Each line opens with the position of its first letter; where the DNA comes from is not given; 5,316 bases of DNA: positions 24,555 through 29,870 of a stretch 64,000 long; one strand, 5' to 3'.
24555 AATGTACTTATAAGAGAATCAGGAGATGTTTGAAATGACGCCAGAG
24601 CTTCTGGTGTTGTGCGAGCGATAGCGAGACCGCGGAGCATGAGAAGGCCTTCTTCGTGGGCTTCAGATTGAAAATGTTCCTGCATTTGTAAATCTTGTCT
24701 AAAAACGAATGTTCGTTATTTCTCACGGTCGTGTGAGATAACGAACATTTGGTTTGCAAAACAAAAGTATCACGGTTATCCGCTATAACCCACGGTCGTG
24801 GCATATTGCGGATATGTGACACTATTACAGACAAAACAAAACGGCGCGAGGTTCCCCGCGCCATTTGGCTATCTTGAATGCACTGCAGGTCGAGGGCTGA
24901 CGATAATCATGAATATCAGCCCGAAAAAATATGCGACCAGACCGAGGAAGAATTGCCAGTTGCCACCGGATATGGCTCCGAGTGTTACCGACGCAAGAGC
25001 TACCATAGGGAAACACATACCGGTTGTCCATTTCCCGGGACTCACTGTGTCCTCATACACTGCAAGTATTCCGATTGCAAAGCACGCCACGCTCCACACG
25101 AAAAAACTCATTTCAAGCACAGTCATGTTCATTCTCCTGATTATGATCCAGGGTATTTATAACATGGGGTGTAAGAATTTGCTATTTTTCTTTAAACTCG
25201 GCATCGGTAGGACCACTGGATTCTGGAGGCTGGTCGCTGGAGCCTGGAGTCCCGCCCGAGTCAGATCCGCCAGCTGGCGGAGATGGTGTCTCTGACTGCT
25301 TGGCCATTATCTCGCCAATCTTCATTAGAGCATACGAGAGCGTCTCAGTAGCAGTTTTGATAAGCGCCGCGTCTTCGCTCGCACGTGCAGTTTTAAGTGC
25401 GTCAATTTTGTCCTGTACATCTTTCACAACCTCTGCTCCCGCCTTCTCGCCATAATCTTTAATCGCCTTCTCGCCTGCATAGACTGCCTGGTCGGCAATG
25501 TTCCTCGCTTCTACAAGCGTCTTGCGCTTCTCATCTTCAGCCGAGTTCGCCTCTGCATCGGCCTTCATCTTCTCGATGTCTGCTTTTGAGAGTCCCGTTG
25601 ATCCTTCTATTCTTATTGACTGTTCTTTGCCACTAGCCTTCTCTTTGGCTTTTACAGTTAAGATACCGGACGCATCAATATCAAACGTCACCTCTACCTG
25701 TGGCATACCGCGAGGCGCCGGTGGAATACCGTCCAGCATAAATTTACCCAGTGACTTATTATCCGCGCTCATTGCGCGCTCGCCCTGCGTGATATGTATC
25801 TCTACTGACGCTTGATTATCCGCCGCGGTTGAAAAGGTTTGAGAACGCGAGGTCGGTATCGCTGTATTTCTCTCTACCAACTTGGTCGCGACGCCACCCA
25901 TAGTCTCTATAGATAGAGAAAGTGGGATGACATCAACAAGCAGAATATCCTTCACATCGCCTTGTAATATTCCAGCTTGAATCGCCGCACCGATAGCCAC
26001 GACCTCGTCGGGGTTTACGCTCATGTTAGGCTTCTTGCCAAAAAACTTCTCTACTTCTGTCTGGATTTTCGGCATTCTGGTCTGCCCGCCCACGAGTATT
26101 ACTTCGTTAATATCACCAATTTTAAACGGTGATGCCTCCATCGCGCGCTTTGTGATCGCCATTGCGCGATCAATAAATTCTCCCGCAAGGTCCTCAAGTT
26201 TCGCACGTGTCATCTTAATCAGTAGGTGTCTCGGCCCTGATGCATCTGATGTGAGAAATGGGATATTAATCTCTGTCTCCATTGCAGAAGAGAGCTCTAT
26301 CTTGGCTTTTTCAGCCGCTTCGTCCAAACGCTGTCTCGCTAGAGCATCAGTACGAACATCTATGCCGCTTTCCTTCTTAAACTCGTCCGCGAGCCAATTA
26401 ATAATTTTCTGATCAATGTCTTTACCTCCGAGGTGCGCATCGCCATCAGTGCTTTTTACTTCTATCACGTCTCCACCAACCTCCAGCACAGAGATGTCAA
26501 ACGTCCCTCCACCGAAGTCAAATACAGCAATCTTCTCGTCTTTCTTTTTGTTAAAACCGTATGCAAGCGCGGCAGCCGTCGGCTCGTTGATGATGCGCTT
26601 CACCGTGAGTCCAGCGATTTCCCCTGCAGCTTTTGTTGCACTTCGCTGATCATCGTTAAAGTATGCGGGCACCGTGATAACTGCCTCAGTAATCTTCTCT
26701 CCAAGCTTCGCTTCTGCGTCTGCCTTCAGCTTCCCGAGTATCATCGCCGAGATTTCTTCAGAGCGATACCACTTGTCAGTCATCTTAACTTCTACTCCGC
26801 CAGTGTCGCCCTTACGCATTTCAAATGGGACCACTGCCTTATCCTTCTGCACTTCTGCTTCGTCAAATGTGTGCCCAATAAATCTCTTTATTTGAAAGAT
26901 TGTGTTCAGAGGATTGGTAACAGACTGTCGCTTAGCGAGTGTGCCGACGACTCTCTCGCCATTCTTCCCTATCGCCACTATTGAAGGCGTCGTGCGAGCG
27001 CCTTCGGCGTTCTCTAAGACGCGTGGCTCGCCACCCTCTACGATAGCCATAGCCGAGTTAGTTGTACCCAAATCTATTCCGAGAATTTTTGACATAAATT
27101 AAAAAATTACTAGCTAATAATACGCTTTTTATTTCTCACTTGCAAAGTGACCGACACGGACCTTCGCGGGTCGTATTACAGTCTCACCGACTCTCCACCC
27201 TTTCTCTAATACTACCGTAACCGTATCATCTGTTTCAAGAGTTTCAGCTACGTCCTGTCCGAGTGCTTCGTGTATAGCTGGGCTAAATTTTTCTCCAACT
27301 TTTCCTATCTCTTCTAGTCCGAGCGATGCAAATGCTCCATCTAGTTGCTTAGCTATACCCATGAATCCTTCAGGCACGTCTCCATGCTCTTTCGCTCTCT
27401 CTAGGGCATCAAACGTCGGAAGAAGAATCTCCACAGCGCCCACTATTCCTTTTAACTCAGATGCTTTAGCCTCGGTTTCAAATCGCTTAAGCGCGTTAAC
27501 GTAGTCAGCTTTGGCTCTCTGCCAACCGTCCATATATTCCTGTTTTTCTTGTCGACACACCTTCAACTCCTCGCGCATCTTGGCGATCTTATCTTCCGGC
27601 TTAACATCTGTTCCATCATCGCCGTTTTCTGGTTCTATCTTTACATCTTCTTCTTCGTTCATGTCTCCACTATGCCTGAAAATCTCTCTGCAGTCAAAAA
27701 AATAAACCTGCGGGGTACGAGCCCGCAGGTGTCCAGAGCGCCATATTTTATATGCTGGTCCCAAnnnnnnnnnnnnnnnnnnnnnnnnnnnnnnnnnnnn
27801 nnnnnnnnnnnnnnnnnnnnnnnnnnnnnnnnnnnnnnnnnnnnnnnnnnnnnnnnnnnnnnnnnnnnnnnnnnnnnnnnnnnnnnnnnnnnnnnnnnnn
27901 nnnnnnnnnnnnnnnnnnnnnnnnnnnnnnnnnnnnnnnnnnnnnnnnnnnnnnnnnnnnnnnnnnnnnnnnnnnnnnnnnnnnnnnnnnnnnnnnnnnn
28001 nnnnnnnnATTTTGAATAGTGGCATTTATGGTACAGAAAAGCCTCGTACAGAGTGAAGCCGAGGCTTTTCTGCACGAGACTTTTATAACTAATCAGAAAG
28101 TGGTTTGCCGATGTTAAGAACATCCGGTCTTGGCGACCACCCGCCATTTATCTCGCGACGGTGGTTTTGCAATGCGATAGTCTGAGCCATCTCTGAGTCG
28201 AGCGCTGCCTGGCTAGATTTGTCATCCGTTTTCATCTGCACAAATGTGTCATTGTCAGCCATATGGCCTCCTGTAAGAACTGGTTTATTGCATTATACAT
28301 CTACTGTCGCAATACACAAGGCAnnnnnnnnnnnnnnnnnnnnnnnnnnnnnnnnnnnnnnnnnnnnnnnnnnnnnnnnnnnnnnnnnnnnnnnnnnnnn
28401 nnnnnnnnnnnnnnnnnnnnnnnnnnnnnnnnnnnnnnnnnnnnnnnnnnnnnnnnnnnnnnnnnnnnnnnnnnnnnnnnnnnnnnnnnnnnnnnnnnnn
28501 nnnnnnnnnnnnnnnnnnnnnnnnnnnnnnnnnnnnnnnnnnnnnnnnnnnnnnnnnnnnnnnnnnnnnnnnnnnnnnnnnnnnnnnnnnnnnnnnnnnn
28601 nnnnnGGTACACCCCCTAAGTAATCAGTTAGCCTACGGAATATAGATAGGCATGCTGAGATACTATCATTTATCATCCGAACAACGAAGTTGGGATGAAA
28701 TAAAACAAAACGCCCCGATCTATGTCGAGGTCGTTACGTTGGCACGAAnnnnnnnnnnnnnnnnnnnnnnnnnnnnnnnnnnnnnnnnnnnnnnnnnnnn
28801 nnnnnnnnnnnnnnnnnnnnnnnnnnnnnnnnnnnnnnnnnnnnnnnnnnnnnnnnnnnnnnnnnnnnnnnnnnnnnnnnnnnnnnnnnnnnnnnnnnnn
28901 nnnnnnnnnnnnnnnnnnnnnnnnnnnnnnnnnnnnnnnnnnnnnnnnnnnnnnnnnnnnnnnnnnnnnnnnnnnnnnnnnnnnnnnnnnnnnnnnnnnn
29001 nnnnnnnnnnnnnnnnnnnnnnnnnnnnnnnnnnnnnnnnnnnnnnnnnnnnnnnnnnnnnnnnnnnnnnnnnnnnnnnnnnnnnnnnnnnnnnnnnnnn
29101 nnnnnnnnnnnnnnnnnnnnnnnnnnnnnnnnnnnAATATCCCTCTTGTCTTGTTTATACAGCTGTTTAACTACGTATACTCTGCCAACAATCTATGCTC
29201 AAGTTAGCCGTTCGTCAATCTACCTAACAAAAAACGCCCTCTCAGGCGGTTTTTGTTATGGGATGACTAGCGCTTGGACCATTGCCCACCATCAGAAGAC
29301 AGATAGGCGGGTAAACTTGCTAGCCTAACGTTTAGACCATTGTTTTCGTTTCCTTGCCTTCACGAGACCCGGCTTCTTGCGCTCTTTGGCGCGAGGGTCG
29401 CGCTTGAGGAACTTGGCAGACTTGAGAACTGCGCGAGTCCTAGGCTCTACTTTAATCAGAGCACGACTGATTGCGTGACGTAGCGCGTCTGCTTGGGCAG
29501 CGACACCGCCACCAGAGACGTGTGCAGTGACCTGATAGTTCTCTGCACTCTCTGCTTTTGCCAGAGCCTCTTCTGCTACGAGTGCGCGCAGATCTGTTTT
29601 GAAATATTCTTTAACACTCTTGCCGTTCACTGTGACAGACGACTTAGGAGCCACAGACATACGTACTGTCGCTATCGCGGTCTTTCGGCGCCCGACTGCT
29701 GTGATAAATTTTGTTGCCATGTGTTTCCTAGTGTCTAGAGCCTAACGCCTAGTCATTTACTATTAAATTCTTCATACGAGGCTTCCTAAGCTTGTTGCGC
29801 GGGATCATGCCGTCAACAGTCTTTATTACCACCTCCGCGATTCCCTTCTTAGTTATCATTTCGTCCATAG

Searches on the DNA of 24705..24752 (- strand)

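Call 88: build_rna_model(alignment_id=A5, structure=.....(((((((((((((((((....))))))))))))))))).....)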
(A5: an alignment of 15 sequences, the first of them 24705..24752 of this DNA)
Model R1 built from alignment A5 (15 sequences, 48 columns); structure: as given.
model positions 48; base pairs 17; branch points 0; effective number of sequences 15; information 0.956 bits per position. Calibrated on 0.2 Mb of random sequence (short: E-values are rough).
structure used (alignment columns):
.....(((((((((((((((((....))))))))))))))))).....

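Call 90: search_with_rna_model(model_id=R1, source=window, filters=off, max_evalue=10, show_alignments=0)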
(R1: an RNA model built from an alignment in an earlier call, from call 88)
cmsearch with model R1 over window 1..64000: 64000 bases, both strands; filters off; matches with E-value up to 10: 16.
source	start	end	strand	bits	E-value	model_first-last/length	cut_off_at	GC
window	24705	24752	-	62.4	4.6e-13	1-48/48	no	0.42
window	24772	24819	-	53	1.1e-10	1-48/48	no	0.5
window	11564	11611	-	47.1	3.4e-09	1-48/48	no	0.42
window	24705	24752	+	44.2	1.9e-08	1-48/48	no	0.42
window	27976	28023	+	43.9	2.2e-08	1-48/48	no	0.46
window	24772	24819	+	29.6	9.5e-05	1-48/48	no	0.5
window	41240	41287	+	25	0.0014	1-48/48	no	0.48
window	39876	39923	-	19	0.047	1-48/48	no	0.38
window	39876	39923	+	17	0.16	1-48/48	no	0.38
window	11564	11611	+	16.8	0.17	1-48/48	no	0.42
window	47997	48036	+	14.9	0.52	1-48/48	no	0.45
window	47997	48036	-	14.9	0.52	1-48/48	no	0.45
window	398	445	-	12.7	1.9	1-48/48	no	0.38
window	398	445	+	10.9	5.3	1-48/48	no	0.38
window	32951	32978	-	10.6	6.3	1-48/48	no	0.11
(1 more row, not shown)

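Call 92: search_with_rna_model(model_id=R1, sources=[L005, L006, L007, L008, L009, L010, L011, L012, L013, L014, L015, L016, L017, L018, L019, L020, L021, L022, L023, L024, L025, L026, L027, L028, L072, L085, L086, L087, L088, L089, L090, L091, L092, L093, L094, L095, L096, L097, L098, L099, L100, L101, L102, L103, L104, L105, L106, L107, L108, L109, L110, L111, L112, L113, L114, L115, L116, L117, L118, L119, L120, L132, L156, L158, L160, L162, L165, L168, L170, L172, L174, L176, L178, L180, L182, L183, L184], filters=default, max_evalue=0.1)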
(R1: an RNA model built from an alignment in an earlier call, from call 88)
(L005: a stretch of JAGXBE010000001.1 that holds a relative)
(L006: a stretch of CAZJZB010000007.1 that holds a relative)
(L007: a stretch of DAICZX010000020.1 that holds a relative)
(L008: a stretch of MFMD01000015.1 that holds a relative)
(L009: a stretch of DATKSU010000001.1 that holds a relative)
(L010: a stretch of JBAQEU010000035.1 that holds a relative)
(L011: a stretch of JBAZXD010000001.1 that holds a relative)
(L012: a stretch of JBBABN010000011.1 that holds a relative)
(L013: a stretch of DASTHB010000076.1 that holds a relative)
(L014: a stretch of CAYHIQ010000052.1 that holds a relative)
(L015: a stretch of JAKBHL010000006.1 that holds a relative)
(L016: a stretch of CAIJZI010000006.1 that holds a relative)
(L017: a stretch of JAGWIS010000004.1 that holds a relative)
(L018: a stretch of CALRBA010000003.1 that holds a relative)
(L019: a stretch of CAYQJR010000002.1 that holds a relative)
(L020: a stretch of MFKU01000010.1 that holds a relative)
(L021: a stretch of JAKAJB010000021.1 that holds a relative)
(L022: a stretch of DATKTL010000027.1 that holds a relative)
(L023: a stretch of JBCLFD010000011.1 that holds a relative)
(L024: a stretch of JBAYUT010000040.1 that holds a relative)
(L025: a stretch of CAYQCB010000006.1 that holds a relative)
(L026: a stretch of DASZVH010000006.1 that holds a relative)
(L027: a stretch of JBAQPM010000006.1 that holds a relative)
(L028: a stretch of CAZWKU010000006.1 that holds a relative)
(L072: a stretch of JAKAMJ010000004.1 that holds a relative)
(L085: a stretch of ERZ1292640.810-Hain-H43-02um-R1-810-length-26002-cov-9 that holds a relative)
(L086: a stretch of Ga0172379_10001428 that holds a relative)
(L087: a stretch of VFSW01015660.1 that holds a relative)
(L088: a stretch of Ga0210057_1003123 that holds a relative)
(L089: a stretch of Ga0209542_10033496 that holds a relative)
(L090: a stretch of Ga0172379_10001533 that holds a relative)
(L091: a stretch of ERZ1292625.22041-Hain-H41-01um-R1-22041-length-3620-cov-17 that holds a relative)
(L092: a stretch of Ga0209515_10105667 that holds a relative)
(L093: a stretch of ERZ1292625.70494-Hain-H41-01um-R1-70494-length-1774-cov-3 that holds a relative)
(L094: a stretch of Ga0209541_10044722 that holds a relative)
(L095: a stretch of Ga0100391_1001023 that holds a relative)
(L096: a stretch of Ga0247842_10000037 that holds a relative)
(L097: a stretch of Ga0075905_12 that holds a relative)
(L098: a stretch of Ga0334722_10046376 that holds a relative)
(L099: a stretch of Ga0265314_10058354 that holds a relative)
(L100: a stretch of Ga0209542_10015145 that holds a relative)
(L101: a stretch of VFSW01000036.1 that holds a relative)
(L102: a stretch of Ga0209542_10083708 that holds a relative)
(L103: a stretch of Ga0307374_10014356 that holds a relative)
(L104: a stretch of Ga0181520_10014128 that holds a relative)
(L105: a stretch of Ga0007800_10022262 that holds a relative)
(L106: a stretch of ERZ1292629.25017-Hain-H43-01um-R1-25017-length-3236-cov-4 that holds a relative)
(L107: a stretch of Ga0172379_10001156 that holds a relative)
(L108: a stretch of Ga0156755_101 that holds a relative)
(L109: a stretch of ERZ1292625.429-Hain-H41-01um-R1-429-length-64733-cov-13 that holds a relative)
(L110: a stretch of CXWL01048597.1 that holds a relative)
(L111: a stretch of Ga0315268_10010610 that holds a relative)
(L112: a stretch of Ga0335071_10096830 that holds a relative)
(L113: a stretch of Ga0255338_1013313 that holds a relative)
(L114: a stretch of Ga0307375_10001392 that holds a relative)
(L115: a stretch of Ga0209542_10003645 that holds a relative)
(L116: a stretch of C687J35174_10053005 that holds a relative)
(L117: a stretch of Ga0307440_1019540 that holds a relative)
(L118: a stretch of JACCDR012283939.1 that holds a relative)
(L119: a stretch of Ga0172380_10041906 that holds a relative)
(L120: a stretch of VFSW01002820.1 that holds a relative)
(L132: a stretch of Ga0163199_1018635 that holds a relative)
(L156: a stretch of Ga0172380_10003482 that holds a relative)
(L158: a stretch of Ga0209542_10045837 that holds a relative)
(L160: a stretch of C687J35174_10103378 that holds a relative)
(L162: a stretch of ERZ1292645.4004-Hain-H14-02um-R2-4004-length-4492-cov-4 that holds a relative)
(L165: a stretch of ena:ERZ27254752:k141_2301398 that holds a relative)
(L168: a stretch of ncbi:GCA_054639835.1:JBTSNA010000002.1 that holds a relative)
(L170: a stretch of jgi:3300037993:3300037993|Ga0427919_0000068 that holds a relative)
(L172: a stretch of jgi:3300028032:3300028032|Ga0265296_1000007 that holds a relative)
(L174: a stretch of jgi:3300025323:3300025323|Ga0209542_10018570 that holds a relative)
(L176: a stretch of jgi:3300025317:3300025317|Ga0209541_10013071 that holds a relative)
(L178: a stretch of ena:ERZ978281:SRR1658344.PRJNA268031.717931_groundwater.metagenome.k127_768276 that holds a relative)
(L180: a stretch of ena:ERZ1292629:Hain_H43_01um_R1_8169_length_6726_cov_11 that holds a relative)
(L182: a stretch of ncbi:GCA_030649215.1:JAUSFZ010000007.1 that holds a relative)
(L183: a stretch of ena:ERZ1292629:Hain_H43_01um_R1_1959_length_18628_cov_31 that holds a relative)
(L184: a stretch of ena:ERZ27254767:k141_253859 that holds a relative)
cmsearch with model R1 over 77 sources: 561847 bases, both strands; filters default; matches with E-value up to 0.1: 21.
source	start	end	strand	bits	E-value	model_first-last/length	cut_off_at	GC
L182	3351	3398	-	59.7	1.9e-11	1-48/48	no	0.42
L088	3379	3426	+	59.1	2.8e-11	1-48/48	no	0.38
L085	2627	2674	+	58.9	3.1e-11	1-48/48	no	0.42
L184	2702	2749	+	57.7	6.2e-11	1-48/48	no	0.44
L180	1953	2000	-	55.1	2.9e-10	1-48/48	no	0.35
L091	28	75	-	53.8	6.3e-10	1-48/48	no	0.4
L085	3380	3427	+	53.2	8.9e-10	1-48/48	no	0.42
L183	2652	2699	-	52.9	1e-09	1-48/48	no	0.42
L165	3923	3970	+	51.6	2.3e-09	1-48/48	no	0.46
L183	2733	2780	+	50.1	5.3e-09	1-48/48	no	0.42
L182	3351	3398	+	47.6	2.3e-08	1-48/48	no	0.42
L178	1463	1510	+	45.5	7.7e-08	1-48/48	no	0.38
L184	2702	2749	-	38.7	4.1e-06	1-48/48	no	0.44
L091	28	75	+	35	3.7e-05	1-48/48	no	0.4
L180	1953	2000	+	34.3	5.4e-05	1-48/48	no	0.35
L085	3380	3427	-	33.4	9.2e-05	1-48/48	no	0.42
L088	3379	3426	-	33.2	0.0001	1-48/48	no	0.38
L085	2627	2674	-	30.8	0.00043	1-48/48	no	0.42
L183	2652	2699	+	27.7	0.0026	1-48/48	no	0.42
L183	2733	2780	-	26.2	0.0063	1-48/48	no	0.42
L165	3923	3970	-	25.4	0.0099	1-48/48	no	0.46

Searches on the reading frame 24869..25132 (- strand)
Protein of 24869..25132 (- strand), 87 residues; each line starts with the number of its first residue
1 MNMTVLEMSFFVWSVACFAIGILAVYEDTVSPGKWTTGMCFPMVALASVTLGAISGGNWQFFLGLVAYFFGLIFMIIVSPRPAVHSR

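Call 12: search_protein_families(library=pfam, proteins=[window:24869-25132:-], max_evalue=1)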
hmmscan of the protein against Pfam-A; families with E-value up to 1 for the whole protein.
window:24869-25132:- (87 aa): 1 family
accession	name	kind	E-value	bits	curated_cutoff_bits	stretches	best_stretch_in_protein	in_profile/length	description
PF08507.15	COPI_assoc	-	0.11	12.9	30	1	8-56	65-110/130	COPI associated protein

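Call 104: search_protein_representatives(protein=window:24869-25132:-)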
Query: 87 residues. Proteins with E-value up to 0.001 (for the whole library): 3; up to 1e-10: 2; up to 1e-30: 2. The best 3 are listed.
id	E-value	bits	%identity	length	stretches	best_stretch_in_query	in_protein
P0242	9.6e-50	182.6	100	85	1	3-87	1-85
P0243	1.3e-40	153.3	32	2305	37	19-61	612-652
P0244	5.1e-05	39.7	39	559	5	13-59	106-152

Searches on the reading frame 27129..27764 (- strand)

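Call 12: search_protein_families(library=pfam, proteins=[window:27129-27764:-], max_evalue=1)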
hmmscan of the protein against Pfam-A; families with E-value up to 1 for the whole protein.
window:27129-27764:- (211 aa): 2 families
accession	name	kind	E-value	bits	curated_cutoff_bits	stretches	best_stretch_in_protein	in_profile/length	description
PF01025.24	GrpE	-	1.9e-27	96.4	25.8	1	54-205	7-164/165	GrpE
PF10973.13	DUF2799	-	0.059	14.2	25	1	46-94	8-55/86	Protein of unknown function (DUF2799)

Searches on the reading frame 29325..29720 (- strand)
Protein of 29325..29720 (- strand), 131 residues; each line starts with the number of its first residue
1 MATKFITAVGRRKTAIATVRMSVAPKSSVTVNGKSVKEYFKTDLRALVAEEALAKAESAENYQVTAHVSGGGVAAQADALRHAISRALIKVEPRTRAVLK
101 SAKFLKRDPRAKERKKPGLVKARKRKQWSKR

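Call 96: search_protein_families(library=pfam, proteins=[window:29325-29720:-], max_evalue=0.001)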
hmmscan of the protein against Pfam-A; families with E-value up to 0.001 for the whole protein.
window:29325-29720:- (131 aa): 1 family
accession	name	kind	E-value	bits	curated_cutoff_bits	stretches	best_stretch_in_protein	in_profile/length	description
PF00380.25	Ribosomal_S9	-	1.1e-37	129.7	22.5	1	10-131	1-121/121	Ribosomal protein S9/S16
